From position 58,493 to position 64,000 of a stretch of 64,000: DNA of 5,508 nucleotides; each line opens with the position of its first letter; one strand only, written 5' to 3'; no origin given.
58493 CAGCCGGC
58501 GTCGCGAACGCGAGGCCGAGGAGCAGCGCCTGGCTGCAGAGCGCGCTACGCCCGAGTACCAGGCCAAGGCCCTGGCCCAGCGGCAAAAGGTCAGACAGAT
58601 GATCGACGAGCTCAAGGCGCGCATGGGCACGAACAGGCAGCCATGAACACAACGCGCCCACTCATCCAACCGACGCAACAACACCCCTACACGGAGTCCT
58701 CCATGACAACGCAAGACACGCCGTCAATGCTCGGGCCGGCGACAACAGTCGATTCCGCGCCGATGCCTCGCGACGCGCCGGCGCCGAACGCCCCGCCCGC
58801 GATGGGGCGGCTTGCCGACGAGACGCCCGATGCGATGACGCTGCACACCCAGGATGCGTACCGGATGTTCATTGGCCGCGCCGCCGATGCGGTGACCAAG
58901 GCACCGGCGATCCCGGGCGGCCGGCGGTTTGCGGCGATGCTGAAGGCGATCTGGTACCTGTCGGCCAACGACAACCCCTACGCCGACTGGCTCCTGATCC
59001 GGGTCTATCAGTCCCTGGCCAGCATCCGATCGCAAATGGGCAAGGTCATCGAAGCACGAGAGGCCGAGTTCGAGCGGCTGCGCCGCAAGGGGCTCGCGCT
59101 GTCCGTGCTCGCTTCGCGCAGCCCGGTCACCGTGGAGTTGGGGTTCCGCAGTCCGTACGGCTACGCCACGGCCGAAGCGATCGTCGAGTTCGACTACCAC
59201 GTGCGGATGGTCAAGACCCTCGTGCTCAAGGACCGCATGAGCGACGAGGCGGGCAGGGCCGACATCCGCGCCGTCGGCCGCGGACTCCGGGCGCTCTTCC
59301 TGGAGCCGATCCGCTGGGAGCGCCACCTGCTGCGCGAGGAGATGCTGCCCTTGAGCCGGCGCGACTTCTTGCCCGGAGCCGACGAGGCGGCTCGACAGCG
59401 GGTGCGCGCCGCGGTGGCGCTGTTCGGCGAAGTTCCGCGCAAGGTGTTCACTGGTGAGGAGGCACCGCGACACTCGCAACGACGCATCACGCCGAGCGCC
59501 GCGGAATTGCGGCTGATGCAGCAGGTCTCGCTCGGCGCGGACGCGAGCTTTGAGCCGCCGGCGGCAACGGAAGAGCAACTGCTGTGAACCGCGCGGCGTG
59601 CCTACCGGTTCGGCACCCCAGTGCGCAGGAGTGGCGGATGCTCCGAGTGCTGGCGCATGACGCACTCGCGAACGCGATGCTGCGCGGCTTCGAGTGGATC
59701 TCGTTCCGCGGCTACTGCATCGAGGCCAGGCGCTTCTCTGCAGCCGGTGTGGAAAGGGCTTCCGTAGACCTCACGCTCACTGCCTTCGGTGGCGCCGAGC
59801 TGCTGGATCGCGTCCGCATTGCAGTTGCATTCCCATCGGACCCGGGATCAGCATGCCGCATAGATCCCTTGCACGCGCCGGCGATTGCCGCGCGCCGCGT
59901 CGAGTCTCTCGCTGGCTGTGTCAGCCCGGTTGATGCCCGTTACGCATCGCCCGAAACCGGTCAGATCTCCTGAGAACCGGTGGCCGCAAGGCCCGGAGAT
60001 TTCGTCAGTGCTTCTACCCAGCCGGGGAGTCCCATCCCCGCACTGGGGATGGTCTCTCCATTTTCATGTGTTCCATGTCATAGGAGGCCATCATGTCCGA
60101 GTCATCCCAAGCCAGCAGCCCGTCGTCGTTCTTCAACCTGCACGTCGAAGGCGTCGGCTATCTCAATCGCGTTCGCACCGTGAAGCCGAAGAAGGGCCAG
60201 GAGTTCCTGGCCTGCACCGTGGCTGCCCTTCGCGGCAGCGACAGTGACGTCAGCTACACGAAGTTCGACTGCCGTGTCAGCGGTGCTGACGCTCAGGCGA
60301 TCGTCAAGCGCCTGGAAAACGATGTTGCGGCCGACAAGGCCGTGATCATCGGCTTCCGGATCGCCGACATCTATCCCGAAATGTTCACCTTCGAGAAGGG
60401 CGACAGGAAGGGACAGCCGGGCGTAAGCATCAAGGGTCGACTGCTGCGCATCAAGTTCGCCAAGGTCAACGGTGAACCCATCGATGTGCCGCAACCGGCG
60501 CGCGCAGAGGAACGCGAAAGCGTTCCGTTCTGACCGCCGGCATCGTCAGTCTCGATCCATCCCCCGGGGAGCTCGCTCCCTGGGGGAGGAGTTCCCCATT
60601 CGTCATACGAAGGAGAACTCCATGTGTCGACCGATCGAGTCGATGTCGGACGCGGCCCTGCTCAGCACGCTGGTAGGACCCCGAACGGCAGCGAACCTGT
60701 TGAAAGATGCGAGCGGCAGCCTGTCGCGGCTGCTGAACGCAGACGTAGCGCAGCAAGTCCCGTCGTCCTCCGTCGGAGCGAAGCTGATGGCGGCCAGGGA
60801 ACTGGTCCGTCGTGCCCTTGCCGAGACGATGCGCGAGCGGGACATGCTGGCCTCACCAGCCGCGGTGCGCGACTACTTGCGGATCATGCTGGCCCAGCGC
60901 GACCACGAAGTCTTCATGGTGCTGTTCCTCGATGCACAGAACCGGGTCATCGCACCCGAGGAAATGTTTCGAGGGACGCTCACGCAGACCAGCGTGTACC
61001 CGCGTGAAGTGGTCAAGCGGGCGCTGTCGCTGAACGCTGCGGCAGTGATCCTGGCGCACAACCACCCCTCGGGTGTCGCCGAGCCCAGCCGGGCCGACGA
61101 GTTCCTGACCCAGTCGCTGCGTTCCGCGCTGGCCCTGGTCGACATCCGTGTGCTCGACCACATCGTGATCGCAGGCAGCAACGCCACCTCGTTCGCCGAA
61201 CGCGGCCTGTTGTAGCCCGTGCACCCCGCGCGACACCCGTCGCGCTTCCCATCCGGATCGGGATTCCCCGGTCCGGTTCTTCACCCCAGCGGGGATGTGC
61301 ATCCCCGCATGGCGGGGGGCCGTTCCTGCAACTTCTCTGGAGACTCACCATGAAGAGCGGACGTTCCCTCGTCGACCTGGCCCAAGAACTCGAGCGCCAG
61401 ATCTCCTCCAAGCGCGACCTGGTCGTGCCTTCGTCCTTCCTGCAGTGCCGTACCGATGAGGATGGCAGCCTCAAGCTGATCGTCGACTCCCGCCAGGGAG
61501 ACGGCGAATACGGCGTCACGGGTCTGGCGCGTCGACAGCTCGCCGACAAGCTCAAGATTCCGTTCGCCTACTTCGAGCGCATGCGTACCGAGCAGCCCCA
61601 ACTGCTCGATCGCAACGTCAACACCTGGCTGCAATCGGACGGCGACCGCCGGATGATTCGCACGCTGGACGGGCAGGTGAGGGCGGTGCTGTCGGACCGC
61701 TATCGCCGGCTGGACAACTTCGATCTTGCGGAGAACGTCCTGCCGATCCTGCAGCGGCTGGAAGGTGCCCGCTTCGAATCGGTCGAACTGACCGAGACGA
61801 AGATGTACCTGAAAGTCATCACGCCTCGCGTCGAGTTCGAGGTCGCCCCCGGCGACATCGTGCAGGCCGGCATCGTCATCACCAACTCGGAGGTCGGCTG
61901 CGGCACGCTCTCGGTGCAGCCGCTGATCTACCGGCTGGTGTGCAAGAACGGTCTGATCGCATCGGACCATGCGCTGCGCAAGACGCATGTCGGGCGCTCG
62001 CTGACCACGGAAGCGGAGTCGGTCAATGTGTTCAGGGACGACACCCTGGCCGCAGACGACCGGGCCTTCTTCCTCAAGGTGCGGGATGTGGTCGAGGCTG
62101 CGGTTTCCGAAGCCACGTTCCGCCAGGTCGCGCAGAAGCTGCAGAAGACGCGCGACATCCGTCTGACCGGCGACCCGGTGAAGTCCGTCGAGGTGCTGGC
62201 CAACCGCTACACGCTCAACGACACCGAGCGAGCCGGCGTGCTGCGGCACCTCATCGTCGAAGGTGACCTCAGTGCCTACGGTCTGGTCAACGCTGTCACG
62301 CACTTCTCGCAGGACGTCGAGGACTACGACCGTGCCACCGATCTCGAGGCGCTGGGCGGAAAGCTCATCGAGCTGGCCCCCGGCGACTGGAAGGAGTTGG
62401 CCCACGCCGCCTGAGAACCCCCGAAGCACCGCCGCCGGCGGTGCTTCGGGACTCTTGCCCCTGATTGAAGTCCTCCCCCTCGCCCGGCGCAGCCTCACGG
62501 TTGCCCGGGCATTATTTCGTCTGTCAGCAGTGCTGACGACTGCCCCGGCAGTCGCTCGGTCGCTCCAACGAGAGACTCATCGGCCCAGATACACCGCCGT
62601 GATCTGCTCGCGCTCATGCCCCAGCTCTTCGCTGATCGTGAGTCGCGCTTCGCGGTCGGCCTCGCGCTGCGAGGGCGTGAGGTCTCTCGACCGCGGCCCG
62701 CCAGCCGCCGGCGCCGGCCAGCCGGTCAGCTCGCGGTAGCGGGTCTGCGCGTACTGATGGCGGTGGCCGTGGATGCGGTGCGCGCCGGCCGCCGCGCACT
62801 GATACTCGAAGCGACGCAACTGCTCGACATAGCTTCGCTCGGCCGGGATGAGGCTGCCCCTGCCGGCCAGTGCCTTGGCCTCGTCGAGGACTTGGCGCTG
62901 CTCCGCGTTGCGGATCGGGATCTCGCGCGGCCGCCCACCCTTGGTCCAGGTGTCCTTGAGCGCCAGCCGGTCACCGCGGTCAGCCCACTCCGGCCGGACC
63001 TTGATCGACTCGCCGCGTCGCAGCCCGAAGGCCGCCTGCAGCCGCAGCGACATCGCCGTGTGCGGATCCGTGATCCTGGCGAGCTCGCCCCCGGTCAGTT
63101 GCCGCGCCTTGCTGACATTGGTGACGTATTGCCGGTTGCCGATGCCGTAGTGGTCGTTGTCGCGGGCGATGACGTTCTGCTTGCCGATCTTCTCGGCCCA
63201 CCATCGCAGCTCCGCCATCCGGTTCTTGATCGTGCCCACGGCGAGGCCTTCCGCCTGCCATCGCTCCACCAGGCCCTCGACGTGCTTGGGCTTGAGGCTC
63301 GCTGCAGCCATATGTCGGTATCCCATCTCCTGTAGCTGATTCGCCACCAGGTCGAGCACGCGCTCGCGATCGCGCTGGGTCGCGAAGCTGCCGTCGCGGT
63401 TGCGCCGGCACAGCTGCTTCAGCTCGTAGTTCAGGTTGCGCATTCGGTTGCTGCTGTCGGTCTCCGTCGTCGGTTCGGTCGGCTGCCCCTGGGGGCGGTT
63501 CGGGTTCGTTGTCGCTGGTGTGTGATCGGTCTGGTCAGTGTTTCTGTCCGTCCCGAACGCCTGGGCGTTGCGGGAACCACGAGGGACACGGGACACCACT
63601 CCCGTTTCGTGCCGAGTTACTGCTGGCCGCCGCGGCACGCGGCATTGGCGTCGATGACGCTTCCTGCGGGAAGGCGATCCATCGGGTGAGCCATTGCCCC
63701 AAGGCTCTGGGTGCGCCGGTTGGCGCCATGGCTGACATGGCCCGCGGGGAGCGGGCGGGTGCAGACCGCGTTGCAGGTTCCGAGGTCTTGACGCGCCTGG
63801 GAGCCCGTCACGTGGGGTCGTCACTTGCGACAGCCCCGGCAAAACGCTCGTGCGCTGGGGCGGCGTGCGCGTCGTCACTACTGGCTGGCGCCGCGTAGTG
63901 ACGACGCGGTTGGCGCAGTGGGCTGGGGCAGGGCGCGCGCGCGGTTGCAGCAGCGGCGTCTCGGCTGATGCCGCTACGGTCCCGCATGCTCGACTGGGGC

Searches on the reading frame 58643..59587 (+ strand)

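Call 41: search_protein_families(library=pfam, proteins=[window:58643-59587:+], max_evalue=0.001)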
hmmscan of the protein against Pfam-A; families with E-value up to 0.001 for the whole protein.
window:58643-59587:+ (314 aa): 1 family
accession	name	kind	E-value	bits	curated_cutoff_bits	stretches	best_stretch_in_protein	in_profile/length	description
PF08900.16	AcaB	-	3.2e-45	155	27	1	54-279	2-212/215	Transcriptional regulator AcaB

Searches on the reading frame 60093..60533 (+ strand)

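Call 41: search_protein_families(library=pfam, proteins=[window:60093-60533:+], max_evalue=0.001)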
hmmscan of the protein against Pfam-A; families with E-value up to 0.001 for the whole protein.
window:60093-60533:+ (146 aa): 1 family
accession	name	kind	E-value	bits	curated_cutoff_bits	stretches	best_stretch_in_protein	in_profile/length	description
PF12101.13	DUF3577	-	2.8e-47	160.2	25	1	11-130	5-124/133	Protein of unknown function (DUF3577)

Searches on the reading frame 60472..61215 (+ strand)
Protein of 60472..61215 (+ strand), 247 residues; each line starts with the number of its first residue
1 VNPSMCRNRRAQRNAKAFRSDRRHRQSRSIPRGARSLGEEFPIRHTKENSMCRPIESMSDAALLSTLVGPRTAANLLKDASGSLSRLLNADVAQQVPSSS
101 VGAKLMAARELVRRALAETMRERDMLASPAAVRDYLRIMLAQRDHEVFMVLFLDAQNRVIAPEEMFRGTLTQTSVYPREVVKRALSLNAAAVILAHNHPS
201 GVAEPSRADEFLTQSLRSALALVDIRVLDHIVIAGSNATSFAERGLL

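Call 41: search_protein_families(library=pfam, proteins=[window:60472-61215:+], max_evalue=0.001)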
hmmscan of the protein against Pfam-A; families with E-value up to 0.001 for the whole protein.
window:60472-61215:+ (247 aa): 1 family
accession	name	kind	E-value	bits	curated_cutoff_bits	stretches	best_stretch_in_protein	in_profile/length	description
PF04002.20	RadC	-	8.4e-46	155.3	22.1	1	127-246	2-121/121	RadC-like JAB domain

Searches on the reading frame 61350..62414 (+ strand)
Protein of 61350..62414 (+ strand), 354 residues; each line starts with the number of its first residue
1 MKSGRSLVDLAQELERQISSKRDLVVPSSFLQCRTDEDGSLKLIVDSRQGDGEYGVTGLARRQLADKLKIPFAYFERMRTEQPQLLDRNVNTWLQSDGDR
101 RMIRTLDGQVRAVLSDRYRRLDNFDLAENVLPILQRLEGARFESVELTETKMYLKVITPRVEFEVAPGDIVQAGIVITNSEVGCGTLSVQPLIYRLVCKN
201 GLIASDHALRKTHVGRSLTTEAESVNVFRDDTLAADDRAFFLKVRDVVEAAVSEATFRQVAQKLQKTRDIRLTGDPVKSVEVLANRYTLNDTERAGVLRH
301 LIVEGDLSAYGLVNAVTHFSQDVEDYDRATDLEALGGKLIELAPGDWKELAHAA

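Call 41: search_protein_families(library=pfam, proteins=[window:61350-62414:+], max_evalue=0.001)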
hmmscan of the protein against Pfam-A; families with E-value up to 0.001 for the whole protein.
window:61350-62414:+ (354 aa): 1 family
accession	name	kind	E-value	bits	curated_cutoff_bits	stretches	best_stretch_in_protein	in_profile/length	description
PF06067.16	DUF932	-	2.5e-08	34.4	23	1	113-323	4-209/227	Domain of unknown function (DUF932)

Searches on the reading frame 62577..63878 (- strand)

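Call 41: search_protein_families(library=pfam, proteins=[window:62577-63878:-], max_evalue=0.001)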
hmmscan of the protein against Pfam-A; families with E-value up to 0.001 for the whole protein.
window:62577-63878:- (433 aa): 2 families
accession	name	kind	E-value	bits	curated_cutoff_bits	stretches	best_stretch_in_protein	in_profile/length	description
PF12834.13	Phage_int_SAM_2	-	3.2e-20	72.9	22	1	146-235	1-89/91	Phage integrase, N-terminal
PF12835.12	Integrase_1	-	4.3e-10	40.2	23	1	267-378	26-148/149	Integrase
